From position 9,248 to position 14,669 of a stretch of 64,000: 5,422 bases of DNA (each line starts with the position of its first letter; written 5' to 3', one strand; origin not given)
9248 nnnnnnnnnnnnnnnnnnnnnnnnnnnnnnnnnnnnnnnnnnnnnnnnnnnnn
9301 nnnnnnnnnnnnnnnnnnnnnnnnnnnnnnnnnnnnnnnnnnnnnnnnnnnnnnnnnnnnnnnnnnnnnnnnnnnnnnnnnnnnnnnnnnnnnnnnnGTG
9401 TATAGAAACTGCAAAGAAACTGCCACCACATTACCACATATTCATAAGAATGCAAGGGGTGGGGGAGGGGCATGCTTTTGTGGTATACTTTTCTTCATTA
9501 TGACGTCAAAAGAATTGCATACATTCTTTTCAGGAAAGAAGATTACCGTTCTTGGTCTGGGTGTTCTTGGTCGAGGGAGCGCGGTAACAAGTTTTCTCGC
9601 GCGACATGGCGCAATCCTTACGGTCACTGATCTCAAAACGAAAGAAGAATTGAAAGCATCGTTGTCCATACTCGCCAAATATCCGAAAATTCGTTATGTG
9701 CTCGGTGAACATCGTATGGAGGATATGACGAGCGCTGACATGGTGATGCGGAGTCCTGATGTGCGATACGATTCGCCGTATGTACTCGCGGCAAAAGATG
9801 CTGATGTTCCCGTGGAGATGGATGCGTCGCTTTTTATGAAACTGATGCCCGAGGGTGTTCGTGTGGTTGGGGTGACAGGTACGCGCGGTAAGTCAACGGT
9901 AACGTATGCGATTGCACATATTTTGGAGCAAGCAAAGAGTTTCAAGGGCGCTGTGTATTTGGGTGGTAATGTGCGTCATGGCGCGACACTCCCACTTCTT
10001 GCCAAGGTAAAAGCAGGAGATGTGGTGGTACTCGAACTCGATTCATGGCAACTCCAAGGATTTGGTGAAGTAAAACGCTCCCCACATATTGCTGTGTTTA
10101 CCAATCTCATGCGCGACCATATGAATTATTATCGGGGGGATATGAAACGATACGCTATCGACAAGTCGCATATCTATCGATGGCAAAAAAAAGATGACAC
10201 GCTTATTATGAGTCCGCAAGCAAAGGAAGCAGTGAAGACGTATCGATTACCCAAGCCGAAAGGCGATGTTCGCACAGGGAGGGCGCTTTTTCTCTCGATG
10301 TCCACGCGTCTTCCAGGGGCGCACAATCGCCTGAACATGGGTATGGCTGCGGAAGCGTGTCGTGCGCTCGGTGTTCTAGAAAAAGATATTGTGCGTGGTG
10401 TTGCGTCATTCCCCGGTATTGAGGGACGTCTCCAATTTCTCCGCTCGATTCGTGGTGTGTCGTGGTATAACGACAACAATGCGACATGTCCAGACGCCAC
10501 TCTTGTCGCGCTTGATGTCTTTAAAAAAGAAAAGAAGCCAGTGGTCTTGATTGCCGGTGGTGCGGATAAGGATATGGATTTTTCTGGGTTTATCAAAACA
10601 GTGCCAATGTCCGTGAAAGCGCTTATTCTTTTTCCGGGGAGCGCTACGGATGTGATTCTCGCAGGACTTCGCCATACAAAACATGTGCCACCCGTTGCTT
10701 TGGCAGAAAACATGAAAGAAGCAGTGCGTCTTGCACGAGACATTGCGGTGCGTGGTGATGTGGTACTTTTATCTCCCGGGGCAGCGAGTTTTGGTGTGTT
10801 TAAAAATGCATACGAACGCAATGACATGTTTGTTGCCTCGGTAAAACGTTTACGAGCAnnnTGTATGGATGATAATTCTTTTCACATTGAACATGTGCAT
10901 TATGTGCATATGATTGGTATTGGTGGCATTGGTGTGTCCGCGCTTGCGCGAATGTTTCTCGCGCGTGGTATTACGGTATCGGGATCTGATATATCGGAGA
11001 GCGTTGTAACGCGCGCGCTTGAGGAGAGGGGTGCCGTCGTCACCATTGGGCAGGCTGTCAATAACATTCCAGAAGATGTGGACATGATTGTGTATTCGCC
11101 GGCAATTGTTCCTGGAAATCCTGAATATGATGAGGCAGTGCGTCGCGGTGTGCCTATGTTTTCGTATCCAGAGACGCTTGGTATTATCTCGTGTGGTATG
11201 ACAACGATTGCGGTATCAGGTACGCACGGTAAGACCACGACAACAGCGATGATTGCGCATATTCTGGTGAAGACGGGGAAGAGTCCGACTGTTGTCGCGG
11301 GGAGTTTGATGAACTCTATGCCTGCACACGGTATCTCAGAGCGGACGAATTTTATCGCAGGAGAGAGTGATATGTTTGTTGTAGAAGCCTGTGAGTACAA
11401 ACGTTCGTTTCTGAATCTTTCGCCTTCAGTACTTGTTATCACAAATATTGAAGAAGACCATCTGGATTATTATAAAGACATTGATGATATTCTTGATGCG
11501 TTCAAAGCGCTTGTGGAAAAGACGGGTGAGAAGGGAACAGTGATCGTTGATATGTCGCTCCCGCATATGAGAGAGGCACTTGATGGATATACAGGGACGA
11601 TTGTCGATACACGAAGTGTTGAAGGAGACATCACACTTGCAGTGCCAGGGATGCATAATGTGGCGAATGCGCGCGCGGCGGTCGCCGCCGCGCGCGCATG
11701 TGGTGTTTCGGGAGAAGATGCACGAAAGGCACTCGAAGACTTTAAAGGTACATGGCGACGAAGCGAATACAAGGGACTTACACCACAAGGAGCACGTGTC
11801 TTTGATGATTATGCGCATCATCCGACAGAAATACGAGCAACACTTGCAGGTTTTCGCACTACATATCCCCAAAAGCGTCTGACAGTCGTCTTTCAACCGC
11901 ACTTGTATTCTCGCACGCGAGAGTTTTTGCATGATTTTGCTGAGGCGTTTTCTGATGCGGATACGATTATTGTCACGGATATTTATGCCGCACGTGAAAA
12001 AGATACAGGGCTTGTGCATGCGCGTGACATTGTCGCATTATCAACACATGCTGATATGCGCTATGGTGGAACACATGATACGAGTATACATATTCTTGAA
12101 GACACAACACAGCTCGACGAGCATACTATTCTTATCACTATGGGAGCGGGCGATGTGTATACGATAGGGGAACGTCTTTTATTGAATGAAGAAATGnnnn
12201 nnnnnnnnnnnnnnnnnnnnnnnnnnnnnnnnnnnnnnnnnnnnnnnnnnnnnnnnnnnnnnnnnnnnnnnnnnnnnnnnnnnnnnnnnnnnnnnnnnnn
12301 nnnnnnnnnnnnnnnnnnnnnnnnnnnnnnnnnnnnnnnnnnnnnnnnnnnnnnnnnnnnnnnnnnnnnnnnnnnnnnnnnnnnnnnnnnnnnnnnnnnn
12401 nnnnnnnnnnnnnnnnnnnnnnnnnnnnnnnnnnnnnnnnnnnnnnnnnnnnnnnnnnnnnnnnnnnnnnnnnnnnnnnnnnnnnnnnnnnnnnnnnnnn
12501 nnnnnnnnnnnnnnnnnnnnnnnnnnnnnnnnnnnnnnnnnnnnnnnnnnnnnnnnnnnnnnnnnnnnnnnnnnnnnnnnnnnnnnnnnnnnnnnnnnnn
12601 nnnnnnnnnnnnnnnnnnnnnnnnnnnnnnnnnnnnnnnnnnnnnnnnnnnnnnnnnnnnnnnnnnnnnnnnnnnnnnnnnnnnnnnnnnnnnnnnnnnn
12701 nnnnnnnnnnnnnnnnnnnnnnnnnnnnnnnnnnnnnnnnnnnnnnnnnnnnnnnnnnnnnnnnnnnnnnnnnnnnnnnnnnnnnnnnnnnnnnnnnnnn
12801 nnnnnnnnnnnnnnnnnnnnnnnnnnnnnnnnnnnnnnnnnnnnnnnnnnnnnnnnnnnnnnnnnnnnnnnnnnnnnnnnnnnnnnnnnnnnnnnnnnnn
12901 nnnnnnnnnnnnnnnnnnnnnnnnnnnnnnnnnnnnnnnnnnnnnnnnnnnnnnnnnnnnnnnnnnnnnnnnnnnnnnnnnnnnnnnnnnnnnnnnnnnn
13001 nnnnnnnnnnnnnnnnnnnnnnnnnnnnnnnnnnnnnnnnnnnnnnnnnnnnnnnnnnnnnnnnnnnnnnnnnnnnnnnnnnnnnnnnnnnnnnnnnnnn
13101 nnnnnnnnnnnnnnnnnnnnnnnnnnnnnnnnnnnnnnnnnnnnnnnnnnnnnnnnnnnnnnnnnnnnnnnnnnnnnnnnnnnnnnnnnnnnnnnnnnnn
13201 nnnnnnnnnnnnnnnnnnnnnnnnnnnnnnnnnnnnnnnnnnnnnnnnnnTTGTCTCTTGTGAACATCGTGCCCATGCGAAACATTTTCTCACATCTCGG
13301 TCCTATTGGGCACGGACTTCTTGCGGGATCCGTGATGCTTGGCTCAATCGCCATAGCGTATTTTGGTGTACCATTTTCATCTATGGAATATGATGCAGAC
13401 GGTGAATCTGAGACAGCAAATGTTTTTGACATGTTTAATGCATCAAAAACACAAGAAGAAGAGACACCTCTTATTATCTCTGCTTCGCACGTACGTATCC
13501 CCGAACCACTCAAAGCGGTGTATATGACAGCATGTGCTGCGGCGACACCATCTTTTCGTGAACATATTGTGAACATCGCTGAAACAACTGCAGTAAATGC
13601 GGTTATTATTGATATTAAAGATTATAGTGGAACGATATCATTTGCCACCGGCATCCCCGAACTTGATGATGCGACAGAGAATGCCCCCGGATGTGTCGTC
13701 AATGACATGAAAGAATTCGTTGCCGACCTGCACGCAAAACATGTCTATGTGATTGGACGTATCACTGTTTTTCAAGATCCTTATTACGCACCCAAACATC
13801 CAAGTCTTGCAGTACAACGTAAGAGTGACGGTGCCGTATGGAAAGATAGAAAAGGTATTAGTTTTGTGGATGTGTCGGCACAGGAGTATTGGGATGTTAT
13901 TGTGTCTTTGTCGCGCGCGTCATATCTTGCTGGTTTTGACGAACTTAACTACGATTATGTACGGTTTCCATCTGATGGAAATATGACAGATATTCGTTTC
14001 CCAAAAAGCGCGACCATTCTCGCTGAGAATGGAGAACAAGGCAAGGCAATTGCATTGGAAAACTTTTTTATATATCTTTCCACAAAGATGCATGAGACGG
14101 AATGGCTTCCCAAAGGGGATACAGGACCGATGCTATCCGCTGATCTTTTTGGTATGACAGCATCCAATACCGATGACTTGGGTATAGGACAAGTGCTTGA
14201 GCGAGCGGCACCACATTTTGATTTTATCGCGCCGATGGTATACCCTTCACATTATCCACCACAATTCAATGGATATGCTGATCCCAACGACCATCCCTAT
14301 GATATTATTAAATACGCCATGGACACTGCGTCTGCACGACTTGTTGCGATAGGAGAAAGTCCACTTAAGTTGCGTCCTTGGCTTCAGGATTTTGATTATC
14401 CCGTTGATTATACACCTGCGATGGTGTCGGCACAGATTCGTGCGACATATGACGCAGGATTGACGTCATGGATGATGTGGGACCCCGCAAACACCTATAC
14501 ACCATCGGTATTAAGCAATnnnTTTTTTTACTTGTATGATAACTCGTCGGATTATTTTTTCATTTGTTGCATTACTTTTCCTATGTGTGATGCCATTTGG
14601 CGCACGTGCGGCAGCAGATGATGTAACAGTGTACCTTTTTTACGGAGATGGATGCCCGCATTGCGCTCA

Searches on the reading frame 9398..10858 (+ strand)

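Call 81: search_protein_families(library=pfam, proteins=[window:9398-10858:+], max_evalue=0.001)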
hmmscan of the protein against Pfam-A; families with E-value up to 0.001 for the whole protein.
window:9398-10858:+ (487 aa): 3 families
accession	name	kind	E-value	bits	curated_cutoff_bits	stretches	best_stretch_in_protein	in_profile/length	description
PF08245.18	Mur_ligase_M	-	9.3e-20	71.9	24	1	159-275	1-125/200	Mur ligase middle domain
PF02875.26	Mur_ligase_C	-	6.4e-11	43.6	28.4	1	343-460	1-125/127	Mur ligase, glutamate ligase domain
PF21799.2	MurD-like_N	-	6.8e-10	39.5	27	1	47-139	1-86/88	Mur ligase MurD-like, N-terminal domain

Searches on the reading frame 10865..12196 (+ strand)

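Call 81: search_protein_families(library=pfam, proteins=[window:10865-12196:+], max_evalue=0.001)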
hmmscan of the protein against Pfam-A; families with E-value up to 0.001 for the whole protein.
window:10865-12196:+ (444 aa): 4 families
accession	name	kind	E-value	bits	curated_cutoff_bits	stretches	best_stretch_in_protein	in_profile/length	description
PF08245.18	Mur_ligase_M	-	2.1e-24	87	24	1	117-233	1-126/200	Mur ligase middle domain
PF01225.30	Mur_ligase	-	5.1e-24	84.9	21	1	14-109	2-91/95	Mur ligase family, catalytic domain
PF02875.26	Mur_ligase_C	-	4.7e-16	60.2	28.4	1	298-431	1-120/127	Mur ligase, glutamate ligase domain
PF21799.2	MurD-like_N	-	0.00032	21.4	27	1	15-98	4-86/88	Mur ligase MurD-like, N-terminal domain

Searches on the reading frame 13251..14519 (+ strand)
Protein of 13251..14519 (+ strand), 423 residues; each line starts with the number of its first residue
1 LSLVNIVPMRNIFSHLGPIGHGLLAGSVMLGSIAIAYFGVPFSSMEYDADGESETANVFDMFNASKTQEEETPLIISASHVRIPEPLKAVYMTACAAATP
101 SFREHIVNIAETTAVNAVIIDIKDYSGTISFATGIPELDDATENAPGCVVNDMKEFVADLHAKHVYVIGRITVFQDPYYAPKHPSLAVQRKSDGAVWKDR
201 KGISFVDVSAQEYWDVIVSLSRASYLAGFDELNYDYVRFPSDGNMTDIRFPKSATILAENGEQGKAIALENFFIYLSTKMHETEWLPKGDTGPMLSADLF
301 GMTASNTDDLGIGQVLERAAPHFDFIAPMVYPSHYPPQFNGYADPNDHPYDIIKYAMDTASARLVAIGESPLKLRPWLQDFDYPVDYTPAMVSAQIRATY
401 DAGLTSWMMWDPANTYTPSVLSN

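Call 81: search_protein_families(library=pfam, proteins=[window:13251-14519:+], max_evalue=0.001)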
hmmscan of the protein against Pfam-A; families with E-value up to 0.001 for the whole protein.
window:13251-14519:+ (423 aa): 2 families
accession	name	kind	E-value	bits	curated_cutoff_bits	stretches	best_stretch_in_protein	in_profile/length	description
PF13200.12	DUF4015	-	2.1e-83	280.5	27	1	89-416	1-313/313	Putative glycosyl hydrolase domain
PF14871.12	GHL6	-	6e-05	23.7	35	1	104-199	3-91/132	Hypothetical glycosyl hydrolase 6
